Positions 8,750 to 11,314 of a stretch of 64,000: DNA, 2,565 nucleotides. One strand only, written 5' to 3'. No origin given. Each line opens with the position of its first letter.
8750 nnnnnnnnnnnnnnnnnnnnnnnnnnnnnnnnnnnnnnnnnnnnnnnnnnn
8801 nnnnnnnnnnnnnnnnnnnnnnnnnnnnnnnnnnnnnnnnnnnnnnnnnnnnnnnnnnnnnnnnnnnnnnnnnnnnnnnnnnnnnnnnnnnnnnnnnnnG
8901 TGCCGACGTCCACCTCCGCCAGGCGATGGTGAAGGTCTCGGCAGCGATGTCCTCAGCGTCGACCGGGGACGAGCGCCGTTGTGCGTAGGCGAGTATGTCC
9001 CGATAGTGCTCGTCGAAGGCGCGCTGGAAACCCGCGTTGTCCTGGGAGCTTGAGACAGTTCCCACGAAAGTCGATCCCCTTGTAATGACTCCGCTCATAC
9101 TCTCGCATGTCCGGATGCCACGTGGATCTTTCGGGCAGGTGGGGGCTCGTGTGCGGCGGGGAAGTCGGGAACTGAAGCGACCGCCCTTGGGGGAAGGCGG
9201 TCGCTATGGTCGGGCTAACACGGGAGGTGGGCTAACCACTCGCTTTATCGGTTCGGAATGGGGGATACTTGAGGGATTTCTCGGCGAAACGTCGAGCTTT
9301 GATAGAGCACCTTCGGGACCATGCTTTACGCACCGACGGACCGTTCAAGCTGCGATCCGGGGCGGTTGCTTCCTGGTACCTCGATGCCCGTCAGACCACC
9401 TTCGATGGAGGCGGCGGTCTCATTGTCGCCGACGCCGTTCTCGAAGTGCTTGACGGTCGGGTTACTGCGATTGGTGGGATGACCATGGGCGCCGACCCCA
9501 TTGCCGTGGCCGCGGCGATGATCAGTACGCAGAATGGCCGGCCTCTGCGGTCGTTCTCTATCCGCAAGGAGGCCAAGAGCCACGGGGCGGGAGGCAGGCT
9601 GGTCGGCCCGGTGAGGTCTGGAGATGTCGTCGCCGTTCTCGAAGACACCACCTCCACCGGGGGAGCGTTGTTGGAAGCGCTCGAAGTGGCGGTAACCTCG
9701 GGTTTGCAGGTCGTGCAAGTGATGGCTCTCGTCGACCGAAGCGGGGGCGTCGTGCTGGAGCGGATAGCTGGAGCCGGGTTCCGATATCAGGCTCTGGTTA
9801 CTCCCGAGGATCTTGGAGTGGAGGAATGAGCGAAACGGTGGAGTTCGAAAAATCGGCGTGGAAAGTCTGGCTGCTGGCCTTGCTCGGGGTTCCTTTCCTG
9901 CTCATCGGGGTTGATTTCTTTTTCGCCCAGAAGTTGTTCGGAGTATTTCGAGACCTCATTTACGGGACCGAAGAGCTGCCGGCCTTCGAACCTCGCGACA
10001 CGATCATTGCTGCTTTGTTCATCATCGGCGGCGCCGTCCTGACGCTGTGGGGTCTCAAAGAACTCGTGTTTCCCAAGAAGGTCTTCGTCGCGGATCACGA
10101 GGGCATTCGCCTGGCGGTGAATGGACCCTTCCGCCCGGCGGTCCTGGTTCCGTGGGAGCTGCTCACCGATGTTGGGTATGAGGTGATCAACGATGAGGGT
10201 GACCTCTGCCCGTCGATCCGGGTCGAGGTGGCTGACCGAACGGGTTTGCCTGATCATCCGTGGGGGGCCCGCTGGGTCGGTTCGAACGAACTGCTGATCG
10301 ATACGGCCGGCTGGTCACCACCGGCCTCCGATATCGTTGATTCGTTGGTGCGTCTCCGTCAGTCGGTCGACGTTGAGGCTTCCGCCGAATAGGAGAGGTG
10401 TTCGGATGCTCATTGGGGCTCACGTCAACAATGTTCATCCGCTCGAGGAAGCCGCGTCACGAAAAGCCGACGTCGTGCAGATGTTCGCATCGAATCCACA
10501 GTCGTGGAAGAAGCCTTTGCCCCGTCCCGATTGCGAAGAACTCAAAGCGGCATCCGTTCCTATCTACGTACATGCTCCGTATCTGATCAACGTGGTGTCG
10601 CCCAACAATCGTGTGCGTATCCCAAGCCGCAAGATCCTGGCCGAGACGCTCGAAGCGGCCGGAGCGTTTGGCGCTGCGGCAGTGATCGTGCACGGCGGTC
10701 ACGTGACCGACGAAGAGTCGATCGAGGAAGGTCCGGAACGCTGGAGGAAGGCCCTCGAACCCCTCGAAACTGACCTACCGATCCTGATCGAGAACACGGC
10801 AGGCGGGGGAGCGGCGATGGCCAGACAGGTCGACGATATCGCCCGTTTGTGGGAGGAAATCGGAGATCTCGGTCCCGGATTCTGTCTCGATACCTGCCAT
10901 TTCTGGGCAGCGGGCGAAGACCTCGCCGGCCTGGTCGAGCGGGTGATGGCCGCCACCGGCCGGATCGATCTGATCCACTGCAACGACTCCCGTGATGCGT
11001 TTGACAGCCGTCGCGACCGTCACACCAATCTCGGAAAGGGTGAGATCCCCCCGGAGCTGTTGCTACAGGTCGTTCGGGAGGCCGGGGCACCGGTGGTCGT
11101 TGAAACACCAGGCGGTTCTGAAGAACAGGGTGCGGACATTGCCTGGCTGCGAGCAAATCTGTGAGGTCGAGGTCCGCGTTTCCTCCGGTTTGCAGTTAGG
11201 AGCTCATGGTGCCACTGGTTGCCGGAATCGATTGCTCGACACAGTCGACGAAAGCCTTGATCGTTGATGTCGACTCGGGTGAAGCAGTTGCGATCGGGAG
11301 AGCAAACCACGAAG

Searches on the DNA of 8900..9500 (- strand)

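Call 46: search_rna_families(source=window, start=8900, end=9500, threshold=evalue, max_evalue=1, show_alignments=2)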
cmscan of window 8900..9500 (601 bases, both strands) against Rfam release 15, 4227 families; matches with E-value up to 1: 1.
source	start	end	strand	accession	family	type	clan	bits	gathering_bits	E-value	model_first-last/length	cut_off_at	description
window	9172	9292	-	RF02344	ar14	Gene; sRNA;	-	16.5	58.8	0.94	1-123/123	no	Alphaproteobacterial ar14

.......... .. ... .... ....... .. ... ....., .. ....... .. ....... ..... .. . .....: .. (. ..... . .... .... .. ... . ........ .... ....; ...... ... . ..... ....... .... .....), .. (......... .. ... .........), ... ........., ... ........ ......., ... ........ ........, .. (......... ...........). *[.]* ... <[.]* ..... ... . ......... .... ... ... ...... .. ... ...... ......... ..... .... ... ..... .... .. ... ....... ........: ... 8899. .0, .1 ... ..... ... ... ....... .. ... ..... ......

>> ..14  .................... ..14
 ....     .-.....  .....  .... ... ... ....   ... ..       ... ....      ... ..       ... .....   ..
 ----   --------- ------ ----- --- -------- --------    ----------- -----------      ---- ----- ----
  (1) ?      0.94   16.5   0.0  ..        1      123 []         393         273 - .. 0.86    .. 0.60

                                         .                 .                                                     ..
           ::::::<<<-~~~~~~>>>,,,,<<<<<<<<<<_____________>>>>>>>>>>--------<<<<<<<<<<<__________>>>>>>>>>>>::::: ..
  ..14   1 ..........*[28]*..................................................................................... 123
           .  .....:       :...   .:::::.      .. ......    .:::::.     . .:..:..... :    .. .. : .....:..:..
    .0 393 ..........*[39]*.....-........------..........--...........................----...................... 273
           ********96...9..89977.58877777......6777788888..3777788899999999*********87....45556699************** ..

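Call 68: search_rna_families(source=window, start=9150, end=9270, threshold=evalue, max_evalue=10, show_alignments=3)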
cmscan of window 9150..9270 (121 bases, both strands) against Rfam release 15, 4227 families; matches with E-value up to 10: 7.
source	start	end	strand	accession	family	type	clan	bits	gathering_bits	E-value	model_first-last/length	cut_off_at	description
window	9161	9220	-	RF04353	Plastid-psbN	Cis-reg;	-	17.5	50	0.57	1-61/61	no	Plastid-psbN 5UTR RNA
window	9176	9205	+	RF01836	weev_FSE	Cis-reg; frameshift_element;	-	17.5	40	1.4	1-27/27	no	ribosomal frameshift site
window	9175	9240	-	RF01066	6C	Cis-reg;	-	15.6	47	4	1-75/75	no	6C RNA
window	9172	9249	-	RF02344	ar14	Gene; sRNA;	-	14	58.8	0.68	1-123/123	no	Alphaproteobacterial ar14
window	9150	9205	+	RF00624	P9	Gene;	-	11.5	43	2.5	22-74/74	5'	Pseudomonas sRNA P9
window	9150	9267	-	RF02342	ar7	Gene; sRNA;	-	10.2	60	3.8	1-121/145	3'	Alphaproteobacterial sRNA ar7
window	9205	9246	-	RF02803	PyrR205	Gene; snRNA; snoRNA; HACA-box;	-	9.9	35.6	8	1-61/61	no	Pyrobaculum sRNA 205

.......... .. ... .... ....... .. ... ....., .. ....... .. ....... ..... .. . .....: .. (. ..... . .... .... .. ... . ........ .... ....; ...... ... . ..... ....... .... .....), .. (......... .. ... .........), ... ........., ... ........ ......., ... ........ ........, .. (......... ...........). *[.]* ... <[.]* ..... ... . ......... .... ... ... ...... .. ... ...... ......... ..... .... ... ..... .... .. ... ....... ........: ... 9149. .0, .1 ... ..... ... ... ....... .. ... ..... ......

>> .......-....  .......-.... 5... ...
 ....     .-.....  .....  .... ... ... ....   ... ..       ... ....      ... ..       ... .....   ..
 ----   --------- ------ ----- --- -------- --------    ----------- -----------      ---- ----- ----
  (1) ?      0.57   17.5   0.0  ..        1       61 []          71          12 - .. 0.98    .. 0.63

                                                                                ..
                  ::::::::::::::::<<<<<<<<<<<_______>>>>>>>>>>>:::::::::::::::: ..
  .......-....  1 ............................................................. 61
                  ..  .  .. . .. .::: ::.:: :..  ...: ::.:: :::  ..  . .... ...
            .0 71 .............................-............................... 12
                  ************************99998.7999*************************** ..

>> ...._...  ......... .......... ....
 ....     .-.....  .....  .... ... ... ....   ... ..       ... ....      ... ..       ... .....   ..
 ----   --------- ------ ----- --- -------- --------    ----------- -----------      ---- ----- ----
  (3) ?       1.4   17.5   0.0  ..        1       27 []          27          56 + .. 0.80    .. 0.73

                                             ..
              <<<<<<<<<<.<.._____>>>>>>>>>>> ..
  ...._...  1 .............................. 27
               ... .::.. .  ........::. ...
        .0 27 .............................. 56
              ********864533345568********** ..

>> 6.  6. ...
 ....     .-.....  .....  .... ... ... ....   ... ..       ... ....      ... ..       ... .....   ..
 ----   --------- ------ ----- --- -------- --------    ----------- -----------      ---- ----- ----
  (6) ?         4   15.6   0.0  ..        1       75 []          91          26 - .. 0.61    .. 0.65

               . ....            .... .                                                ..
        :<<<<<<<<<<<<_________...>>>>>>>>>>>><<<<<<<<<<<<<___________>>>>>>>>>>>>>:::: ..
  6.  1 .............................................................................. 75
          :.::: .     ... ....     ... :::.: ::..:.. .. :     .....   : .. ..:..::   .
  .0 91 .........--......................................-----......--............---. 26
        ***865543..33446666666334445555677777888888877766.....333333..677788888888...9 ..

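Call 85: build_rna_model(alignment_id=A6, structure=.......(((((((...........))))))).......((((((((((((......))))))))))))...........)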
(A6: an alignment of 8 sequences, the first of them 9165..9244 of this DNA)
Model R1 built from alignment A6 (8 sequences, 80 columns); structure: as given.
model positions 80; base pairs 19; branch points 1; effective number of sequences 1.26; information 0.707 bits per position. Calibrated on 0.2 Mb of random sequence (short: E-values are rough).
structure used (alignment columns):
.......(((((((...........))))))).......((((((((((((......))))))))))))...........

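Call 86: search_with_rna_model(model_id=R1, sources=[window, L002, L003, L004, L005, L006, L007, L017, L018, L019, L020, L021, L022, L023, L024, L025, L026, L027, L028, L029, L030, L032, L034, L035, L036, L037, L038, L039, L040, L041, L054, L055, L058, L059, L065, L066, L067, L068], max_evalue=1, show_alignments=4)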
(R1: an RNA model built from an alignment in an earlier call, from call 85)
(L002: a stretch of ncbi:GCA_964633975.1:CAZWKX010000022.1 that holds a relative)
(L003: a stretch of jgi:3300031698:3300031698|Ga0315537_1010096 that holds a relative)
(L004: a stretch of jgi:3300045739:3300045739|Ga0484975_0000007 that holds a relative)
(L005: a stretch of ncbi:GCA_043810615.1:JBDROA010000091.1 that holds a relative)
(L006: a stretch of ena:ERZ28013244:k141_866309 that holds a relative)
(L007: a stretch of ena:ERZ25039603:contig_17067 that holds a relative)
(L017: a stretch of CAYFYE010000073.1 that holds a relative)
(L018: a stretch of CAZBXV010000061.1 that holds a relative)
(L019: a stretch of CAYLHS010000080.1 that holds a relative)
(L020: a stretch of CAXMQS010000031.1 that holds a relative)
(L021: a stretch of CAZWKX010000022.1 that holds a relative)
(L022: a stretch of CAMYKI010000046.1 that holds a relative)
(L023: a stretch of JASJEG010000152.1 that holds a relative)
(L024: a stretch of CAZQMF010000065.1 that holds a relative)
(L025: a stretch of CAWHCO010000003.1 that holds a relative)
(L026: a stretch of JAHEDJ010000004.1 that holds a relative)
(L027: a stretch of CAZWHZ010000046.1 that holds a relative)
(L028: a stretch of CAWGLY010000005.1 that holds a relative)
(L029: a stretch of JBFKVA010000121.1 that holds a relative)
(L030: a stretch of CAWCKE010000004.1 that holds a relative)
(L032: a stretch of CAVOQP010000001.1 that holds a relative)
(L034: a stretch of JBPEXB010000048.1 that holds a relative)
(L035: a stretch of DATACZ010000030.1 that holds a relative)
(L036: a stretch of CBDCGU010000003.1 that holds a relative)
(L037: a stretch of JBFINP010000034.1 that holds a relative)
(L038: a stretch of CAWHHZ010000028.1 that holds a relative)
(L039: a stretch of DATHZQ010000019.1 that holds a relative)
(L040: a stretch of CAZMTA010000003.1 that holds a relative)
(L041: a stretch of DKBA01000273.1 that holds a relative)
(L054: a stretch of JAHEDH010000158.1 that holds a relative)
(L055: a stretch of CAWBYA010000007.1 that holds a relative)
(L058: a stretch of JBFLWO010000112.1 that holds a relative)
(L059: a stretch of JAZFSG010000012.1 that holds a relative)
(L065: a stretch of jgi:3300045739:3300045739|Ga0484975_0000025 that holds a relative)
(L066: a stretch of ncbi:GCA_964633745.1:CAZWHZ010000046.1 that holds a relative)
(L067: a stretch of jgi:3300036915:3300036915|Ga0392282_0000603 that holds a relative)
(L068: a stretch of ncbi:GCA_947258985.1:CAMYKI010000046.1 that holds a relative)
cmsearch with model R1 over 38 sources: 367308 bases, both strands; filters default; matches with E-value up to 1: 6.
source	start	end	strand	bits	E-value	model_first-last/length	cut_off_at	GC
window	9165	9244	-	107.7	9.9e-28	1-80/80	no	0.65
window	9176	9205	+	14.7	0.16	40-69/80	no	0.73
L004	4639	4700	+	13.5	0.35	1-80/80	no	0.66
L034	277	346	+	13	0.5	1-80/80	no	0.69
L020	434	515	-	12.4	0.7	1-80/80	no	0.62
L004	8891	8957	-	12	0.92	1-80/80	no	0.7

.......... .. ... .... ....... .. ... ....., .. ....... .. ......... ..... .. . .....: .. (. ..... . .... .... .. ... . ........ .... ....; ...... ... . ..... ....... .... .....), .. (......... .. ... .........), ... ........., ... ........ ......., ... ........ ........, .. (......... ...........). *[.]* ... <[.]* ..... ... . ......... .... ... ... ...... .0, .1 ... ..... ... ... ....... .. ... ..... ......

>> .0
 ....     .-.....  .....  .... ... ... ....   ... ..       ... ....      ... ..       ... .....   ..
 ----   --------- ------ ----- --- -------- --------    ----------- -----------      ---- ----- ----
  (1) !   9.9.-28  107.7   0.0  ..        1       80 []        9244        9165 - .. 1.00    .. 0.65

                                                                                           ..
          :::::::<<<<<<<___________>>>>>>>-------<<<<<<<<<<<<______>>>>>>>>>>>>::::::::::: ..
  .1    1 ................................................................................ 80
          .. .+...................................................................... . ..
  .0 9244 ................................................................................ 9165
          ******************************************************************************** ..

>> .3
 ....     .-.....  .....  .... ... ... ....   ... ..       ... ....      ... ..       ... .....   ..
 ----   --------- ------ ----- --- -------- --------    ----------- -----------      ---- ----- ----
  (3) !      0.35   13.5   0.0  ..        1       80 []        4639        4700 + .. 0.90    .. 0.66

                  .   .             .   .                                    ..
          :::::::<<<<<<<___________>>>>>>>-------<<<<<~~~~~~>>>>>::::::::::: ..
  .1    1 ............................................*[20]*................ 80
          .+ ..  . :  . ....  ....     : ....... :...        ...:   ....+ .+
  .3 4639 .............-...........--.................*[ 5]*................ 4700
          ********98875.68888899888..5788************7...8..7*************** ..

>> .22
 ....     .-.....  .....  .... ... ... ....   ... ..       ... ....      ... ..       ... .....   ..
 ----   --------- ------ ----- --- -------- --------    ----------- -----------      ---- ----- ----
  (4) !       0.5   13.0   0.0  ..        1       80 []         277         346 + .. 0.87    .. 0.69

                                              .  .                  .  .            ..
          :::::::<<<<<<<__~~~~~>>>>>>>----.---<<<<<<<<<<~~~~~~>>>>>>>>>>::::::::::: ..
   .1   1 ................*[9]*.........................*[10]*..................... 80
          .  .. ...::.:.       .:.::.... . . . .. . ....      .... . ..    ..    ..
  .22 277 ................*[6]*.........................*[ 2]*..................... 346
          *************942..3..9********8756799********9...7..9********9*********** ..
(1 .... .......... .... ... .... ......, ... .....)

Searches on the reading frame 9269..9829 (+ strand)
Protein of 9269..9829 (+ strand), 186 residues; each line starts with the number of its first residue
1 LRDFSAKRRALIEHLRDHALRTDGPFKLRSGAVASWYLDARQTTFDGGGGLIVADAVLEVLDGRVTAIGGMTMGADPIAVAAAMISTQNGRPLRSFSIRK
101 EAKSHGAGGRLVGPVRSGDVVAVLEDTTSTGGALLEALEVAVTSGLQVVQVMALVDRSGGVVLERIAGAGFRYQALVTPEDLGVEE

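Call 24: search_protein_families(library=pfam, proteins=[window:9269-9829:+], max_evalue=0.001)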
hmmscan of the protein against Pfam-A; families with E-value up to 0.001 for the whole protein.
window:9269-9829:+ (186 aa): 0 families

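Call 65: search_protein_families(library=pfam, proteins=[window:9269-9829:+], max_evalue=1)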
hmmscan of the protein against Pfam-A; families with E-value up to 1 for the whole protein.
window:9269-9829:+ (186 aa): 1 family
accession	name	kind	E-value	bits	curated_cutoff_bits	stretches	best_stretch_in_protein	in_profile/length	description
PF00156.33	Pribosyltran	-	0.06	13.1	26.3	1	50-161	40-130/158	Phosphoribosyl transferase domain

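Call 66: search_protein_families(library=ncbifam, proteins=[window:9269-9829:+], max_evalue=1)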
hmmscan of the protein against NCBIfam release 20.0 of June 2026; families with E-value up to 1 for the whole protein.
window:9269-9829:+ (186 aa): 13 families
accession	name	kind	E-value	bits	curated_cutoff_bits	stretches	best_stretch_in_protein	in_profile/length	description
TIGR00336.1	pyrE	equivalog_domain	2.2e-27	95.9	106.8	1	18-179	7-170/173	orotate phosphoribosyltransferase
NF004034.0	PRK05500.1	equivalog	3.6e-11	42.3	656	1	12-178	291-452/478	bifunctional orotidine-5'-phosphate decarboxylase/orotate phosphoribosyltransferase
NF001729.0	PRK00455.1-3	equivalog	1.8e-07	30.8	245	1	18-154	26-162/231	orotate phosphoribosyltransferase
TIGR01367.1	pyrE_Therm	equivalog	4.5e-07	29.7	150.25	1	79-161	66-149/187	orotate phosphoribosyltransferase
NF040646.1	HPT_Archaea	equivalog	6.4e-05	22.6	200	1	111-177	107-172/184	hypoxanthine/guanine phosphoribosyltransferase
NF002635.0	PRK02304.1-4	subfamily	6.7e-05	22.5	146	1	112-177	109-172/188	adenine phosphoribosyltransferase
NF010382.0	PRK13809.1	equivalog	0.00031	20.2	208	1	97-182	95-181/210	orotate phosphoribosyltransferase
NF009211.0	PRK12560.1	equivalog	0.0027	17.5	188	1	115-159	111-155/187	adenine phosphoribosyltransferase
NF002620.0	PRK02277.1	subfamily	0.006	16.3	115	1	65-160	87-183/201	orotate phosphoribosyltransferase-like protein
NF004689.0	PRK06031.1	equivalog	0.059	12.6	175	1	92-156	129-192/233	phosphoribosyltransferase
NF002634.0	PRK02304.1-3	equivalog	0.062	13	170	1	115-158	115-158/182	adenine phosphoribosyltransferase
TIGR01251.1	ribP_PPkin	subfamily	0.098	11.6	113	1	106-169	199-261/309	ribose-phosphate diphosphokinase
NF008616.0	PRK11595.1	equivalog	0.3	10.5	304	1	110-154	180-223/227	DNA utilization protein GntX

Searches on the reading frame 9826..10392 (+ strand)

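Call 24: search_protein_families(library=pfam, proteins=[window:9826-10392:+], max_evalue=0.001)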
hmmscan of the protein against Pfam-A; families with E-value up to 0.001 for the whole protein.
window:9826-10392:+ (188 aa): 0 families

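Call 65: search_protein_families(library=pfam, proteins=[window:9826-10392:+], max_evalue=1)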
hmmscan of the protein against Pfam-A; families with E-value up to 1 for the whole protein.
window:9826-10392:+ (188 aa): 1 family
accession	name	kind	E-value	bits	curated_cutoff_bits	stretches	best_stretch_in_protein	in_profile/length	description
PF11381.13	DUF3185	-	0.26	11.7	25.3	1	54-77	33-56/59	Protein of unknown function (DUF3185)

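Call 66: search_protein_families(library=ncbifam, proteins=[window:9826-10392:+], max_evalue=1)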
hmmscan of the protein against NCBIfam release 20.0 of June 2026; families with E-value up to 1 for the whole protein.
window:9826-10392:+ (188 aa): 2 families
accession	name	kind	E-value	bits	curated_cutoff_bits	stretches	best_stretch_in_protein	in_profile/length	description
NF041635.1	STM3941_fam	subfamily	0.0044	16.9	40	1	10-111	1-85/157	STM3941 family protein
TIGR01598.1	holin_phiLC3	equivalog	0.047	14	39.7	0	13-28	10-25/79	phage holin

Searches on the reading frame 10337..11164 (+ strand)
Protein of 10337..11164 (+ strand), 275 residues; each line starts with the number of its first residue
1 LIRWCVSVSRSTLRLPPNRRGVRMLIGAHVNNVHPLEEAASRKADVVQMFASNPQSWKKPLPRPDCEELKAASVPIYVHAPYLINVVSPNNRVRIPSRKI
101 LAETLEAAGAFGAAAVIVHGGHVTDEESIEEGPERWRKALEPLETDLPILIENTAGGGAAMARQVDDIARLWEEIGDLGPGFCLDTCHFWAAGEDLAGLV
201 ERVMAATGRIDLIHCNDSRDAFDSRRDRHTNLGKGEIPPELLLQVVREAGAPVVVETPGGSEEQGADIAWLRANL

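Call 24: search_protein_families(library=pfam, proteins=[window:10337-11164:+], max_evalue=0.001)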
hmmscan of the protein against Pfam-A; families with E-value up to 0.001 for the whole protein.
window:10337-11164:+ (275 aa): 1 family
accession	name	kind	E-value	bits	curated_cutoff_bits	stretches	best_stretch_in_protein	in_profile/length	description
PF01261.30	AP_endonuc_2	-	2e-38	133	31.1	1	37-273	2-248/249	Xylose isomerase-like TIM barrel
